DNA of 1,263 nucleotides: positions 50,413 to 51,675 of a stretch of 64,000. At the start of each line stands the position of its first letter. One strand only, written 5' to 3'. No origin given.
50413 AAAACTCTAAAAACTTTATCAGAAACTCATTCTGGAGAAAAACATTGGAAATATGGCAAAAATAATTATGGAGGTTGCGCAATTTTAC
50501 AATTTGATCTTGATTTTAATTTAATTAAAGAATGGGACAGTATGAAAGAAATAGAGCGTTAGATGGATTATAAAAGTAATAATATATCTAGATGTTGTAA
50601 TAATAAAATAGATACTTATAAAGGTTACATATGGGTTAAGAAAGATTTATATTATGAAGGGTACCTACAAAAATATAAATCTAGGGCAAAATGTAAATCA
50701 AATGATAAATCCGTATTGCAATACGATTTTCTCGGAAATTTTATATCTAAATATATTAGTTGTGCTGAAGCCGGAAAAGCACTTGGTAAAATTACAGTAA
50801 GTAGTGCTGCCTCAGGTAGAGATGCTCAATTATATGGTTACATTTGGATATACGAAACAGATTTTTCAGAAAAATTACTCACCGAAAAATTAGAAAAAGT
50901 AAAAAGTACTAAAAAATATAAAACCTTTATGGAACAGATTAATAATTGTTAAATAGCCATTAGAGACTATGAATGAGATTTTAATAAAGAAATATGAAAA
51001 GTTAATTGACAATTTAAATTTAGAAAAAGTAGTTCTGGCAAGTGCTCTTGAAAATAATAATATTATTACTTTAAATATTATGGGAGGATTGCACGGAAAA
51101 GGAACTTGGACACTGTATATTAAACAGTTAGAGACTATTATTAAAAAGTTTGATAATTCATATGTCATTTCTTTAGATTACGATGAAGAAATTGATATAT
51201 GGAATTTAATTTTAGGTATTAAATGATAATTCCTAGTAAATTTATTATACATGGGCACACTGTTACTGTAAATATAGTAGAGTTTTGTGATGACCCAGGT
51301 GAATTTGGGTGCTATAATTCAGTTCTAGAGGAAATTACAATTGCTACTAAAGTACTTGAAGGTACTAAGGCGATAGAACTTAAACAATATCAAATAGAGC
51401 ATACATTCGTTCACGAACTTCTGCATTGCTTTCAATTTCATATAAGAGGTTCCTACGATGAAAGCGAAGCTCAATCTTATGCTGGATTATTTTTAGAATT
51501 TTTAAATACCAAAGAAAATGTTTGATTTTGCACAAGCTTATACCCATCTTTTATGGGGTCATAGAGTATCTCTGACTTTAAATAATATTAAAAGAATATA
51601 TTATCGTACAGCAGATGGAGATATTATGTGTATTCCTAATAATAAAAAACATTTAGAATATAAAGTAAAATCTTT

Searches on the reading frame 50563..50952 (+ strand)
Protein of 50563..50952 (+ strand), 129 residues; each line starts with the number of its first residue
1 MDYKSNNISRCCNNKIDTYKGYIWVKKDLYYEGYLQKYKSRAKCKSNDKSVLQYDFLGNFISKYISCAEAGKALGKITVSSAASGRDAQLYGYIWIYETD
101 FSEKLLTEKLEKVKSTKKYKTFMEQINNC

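Call 13: search_protein_families(library=phrogs, proteins=[window:50563-50952:+], max_evalue=0.001)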
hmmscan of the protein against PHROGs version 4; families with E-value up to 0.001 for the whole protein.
window:50563-50952:+ (129 aa): 1 family
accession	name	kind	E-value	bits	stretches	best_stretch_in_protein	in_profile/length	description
phrog_20162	-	DNA, RNA and nucleotide metabolism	1.1e-06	29.9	0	44-98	26-82/88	HNH endonuclease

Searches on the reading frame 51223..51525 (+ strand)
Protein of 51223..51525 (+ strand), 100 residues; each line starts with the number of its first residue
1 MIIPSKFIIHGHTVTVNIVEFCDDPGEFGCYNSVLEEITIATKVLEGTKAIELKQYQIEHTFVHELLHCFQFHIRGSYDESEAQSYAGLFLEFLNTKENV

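Call 13: search_protein_families(library=phrogs, proteins=[window:51223-51525:+], max_evalue=0.001)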
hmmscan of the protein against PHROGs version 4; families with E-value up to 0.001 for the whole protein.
window:51223-51525:+ (100 aa): 1 family
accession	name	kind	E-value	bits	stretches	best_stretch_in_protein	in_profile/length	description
phrog_1233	-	unknown function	6.3e-06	26.6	1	1-73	6-76/306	-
